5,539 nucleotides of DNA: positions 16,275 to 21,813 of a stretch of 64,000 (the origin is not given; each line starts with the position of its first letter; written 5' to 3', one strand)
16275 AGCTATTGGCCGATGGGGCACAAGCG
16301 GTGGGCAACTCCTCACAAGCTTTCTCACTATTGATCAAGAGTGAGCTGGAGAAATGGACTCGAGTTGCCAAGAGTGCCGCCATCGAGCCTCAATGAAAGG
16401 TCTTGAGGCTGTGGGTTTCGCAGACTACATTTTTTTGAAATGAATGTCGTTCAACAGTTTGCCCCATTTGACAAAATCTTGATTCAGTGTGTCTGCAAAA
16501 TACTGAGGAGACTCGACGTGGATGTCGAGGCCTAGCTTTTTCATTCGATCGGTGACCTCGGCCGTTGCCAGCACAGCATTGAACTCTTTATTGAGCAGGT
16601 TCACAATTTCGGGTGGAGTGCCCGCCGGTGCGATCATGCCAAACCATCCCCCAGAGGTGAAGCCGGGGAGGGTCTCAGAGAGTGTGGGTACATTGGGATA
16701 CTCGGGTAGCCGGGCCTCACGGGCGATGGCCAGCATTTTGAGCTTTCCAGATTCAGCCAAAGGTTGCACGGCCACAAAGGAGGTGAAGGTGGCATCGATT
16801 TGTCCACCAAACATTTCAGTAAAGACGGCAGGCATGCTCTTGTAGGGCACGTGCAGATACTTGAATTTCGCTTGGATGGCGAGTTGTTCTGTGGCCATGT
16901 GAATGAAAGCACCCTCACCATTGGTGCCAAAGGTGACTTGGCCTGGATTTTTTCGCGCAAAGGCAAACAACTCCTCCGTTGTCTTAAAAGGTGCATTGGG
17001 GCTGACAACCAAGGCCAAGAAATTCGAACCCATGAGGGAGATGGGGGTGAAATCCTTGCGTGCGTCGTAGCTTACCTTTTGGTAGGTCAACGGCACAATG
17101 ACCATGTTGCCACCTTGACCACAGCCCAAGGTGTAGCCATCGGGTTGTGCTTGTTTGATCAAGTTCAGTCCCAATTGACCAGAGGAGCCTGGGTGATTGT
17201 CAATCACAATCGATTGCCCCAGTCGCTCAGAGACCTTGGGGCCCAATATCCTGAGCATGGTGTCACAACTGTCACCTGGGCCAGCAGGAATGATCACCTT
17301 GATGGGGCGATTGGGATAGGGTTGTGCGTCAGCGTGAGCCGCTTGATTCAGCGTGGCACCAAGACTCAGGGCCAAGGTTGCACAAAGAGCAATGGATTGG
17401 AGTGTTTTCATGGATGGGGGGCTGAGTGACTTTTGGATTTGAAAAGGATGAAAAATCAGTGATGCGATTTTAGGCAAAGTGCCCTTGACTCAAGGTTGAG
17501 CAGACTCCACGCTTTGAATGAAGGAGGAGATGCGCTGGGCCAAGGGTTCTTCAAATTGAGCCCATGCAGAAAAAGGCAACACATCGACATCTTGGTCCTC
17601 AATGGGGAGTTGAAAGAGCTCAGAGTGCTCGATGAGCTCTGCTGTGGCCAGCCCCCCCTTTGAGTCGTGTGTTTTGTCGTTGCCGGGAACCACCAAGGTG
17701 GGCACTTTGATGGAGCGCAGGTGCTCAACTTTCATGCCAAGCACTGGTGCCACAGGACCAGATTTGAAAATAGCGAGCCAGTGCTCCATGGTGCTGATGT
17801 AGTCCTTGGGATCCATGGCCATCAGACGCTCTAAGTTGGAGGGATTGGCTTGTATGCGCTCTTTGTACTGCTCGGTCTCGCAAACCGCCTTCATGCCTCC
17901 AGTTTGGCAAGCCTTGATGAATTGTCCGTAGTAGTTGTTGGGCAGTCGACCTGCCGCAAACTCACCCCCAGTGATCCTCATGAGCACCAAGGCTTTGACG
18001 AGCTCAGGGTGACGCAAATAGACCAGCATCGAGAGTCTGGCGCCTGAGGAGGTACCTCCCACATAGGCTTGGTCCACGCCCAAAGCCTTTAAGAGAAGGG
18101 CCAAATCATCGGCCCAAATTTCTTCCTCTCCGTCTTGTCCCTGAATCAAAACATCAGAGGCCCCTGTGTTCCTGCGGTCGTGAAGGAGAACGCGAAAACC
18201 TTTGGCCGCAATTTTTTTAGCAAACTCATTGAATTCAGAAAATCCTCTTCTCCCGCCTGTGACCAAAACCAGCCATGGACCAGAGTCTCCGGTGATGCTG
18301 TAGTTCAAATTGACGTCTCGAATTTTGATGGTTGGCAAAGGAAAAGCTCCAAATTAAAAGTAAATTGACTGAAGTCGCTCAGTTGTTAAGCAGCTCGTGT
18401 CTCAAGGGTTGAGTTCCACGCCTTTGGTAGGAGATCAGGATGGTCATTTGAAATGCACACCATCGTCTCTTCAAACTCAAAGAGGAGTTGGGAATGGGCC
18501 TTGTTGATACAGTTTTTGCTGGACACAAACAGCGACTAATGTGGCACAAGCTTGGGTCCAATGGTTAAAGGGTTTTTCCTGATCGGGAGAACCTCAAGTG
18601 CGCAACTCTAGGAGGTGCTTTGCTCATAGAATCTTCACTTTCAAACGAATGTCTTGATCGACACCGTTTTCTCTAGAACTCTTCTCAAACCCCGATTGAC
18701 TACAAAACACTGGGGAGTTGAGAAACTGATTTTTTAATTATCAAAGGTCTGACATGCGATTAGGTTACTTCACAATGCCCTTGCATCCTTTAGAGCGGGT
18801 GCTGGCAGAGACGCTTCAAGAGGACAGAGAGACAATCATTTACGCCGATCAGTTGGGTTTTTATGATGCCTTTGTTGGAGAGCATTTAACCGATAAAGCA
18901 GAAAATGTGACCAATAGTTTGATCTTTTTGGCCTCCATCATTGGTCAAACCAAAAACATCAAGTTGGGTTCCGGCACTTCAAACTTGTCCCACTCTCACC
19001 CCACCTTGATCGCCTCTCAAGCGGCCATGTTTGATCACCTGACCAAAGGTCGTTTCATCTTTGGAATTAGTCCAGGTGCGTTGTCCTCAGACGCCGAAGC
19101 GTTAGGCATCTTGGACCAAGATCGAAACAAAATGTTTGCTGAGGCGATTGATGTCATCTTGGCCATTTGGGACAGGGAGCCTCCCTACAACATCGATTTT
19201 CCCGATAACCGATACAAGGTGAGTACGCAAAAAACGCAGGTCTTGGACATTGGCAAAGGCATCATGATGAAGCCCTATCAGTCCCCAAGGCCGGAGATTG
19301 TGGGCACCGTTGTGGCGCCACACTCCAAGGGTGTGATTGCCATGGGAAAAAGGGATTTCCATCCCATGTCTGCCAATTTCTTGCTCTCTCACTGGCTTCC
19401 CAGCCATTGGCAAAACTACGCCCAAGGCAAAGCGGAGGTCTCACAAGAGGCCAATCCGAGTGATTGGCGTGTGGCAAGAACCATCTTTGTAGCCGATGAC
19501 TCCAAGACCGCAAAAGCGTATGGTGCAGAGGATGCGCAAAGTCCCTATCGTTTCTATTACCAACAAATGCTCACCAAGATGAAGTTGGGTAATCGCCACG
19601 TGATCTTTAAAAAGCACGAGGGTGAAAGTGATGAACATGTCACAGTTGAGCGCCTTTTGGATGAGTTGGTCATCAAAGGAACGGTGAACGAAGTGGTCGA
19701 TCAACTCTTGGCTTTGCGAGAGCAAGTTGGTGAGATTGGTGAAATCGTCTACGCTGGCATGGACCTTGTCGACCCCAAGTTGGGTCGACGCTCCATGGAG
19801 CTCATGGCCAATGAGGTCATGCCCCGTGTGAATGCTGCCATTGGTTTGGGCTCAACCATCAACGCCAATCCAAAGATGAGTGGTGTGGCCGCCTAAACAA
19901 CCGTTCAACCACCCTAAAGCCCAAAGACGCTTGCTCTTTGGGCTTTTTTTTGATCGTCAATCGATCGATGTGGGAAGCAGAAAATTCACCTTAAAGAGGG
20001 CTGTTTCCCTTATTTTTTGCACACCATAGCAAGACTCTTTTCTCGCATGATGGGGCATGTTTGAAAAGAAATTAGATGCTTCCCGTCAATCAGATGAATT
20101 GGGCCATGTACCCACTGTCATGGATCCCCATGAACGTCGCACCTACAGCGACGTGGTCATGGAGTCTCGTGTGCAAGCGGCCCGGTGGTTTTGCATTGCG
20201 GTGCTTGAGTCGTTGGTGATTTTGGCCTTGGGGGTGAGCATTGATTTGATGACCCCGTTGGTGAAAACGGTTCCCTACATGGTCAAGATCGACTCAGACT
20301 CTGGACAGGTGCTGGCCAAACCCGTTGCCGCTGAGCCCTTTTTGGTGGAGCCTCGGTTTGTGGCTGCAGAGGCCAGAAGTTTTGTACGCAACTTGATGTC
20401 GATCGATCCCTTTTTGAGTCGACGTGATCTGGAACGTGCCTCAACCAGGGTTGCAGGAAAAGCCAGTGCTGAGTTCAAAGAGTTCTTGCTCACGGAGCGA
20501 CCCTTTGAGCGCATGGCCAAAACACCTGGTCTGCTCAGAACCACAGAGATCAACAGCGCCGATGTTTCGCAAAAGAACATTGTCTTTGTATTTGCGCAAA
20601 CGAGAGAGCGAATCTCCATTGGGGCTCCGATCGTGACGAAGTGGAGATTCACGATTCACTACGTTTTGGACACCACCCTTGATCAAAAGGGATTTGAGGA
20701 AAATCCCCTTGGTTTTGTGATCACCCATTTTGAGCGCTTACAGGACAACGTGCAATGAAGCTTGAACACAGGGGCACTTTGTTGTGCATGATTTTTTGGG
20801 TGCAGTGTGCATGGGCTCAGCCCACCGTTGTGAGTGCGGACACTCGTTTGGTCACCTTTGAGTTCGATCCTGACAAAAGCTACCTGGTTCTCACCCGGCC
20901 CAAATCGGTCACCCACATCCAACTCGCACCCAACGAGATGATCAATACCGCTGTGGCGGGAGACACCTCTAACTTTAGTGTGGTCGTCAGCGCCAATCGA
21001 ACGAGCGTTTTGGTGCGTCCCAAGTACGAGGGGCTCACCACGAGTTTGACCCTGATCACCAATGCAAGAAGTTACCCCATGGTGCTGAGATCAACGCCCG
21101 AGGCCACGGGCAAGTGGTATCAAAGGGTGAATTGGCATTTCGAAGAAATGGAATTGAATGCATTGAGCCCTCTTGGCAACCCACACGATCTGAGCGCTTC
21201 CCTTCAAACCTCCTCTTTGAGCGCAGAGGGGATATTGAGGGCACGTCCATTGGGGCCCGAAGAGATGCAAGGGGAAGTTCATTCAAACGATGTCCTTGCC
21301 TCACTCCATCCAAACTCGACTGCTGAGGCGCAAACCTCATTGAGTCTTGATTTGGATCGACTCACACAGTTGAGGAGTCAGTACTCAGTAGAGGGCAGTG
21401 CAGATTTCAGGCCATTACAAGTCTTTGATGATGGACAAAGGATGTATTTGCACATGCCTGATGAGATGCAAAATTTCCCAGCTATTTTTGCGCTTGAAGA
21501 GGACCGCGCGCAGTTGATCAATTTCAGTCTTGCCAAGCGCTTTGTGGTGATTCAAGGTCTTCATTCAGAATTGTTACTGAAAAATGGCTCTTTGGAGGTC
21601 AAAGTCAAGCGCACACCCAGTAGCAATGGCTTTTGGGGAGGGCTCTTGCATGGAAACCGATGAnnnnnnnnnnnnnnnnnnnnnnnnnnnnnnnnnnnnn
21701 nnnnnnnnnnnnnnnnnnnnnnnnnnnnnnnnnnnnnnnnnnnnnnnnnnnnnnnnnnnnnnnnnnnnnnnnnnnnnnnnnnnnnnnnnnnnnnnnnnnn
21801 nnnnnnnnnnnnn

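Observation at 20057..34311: Hybrid machine: a bare VirB8-VirB9-VirB10 T4SS core joined in one operon to a type IVb pilus system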

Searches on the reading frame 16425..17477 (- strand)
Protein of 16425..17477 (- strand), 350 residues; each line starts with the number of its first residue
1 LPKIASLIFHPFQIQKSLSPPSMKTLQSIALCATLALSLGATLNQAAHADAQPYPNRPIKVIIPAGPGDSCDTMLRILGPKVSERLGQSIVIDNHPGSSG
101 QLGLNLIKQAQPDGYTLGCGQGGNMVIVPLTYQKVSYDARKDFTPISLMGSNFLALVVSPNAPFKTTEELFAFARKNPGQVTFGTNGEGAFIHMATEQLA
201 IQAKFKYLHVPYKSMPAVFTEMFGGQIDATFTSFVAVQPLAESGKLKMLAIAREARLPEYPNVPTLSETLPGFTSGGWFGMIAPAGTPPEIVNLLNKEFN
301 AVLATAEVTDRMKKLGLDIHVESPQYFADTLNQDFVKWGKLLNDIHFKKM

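Call 5: search_protein_families(library=pfam, proteins=[window:16425-17477:-], max_evalue=0.01)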
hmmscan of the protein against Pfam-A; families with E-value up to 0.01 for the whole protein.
window:16425-17477:- (350 aa): 1 family
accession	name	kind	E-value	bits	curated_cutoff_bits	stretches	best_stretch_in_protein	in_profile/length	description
PF03401.19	TctC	-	2.2e-58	198.4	27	1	76-345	3-272/274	Tripartite tricarboxylate transporter family receptor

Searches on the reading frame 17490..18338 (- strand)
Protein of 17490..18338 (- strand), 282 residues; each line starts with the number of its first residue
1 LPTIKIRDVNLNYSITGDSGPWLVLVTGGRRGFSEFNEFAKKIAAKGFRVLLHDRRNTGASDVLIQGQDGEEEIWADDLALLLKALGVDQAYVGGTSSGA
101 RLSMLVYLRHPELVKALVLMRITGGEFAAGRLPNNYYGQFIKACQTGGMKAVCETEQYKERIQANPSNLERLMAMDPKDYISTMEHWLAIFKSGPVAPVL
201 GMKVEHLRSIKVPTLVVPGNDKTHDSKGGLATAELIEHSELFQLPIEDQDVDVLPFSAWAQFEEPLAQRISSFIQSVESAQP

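Call 5: search_protein_families(library=pfam, proteins=[window:17490-18338:-], max_evalue=0.01)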
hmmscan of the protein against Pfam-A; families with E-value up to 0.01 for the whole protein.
window:17490-18338:- (282 aa): 4 families
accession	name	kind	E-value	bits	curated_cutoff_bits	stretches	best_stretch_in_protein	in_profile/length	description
PF00561.26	Abhydrolase_1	-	2.9e-14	53.7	25.8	1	21-122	1-102/245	alpha/beta hydrolase fold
PF12146.15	Hydrolase_4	-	2.2e-07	30.9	27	1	23-120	7-107/239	Serine aminopeptidase, S33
PF12697.13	Abhydrolase_6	-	0.0012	20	26.3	1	24-225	2-180/217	Alpha/beta hydrolase family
PF03096.20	Ndr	-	0.0089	15.2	23.3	0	76-125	86-135/283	Ndr family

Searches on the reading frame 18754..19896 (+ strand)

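Call 5: search_protein_families(library=pfam, proteins=[window:18754-19896:+], max_evalue=0.01)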
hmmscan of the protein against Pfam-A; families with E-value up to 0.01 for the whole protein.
window:18754-19896:+ (380 aa): 1 family
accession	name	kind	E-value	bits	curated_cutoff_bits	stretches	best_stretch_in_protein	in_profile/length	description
PF00296.26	Bac_luciferase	-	1.1e-32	114.1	27.9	1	1-324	1-310/314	Luciferase-like monooxygenase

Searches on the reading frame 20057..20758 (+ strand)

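Call 4: search_protein_families(library=pfam, proteins=[window:20057-20758:+], max_evalue=0.01)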
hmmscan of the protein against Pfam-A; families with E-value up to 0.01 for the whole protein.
window:20057-20758:+ (233 aa): 1 family
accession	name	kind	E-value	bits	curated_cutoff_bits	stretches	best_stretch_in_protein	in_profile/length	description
PF04335.19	VirB8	-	2.4e-28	99.9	23.2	1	28-227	4-210/213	VirB8 protein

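Call 6: search_protein_families(library=ncbifam, proteins=[window:20057-20758:+], max_evalue=0.01)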
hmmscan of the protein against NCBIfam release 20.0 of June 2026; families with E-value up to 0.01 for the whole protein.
window:20057-20758:+ (233 aa): 4 families
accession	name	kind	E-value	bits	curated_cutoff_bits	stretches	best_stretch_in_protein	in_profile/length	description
NF010446.0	PRK13872.1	equivalog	4.1e-11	42.9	152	1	10-225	5-220/228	conjugal transfer protein TrbF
NF010439.0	PRK13865.1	equivalog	5.9e-07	29.2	188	1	45-232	41-229/237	type IV secretion system protein VirB8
NF010410.0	PRK13836.1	subfamily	4.9e-06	26.2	369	1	35-226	22-215/220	conjugal transfer protein TrbF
NF010462.0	PRK13887.1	subfamily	0.00076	18.8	332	1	26-156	37-173/250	conjugal transfer protein TrbF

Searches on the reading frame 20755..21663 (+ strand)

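Call 4: search_protein_families(library=pfam, proteins=[window:20755-21663:+], max_evalue=0.01)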
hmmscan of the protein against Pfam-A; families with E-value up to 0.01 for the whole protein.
window:20755-21663:+ (302 aa): 1 family
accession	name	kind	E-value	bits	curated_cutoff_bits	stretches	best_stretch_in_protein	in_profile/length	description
PF03524.21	CagX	-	4.2e-47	161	34.2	1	31-287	2-198/198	Conjugal transfer protein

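Call 6: search_protein_families(library=ncbifam, proteins=[window:20755-21663:+], max_evalue=0.01)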
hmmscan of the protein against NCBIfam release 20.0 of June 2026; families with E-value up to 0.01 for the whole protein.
window:20755-21663:+ (302 aa): 5 families
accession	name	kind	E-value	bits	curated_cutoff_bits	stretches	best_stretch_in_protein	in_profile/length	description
TIGR02781.1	VirB9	equivalog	7.4e-31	107.6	217.7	2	12-118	8-117/248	P-type conjugative transfer protein VirB9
TIGR02775.1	TrbG_Ti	equivalog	3.6e-26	91.9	180.85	2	181-277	109-205/206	P-type conjugative transfer protein TrbG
NF010460.0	PRK13885.1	subfamily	1.2e-16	60.3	370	2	26-114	65-158/299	conjugal transfer protein TrbG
NF010413.0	PRK13839.1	subfamily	2.2e-14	53.3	388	2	204-267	189-254/279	conjugal transfer protein TrbG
NF010435.0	PRK13861.1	equivalog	4.4e-07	29.6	255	1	209-279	188-258/293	type IV secretion system protein VirB9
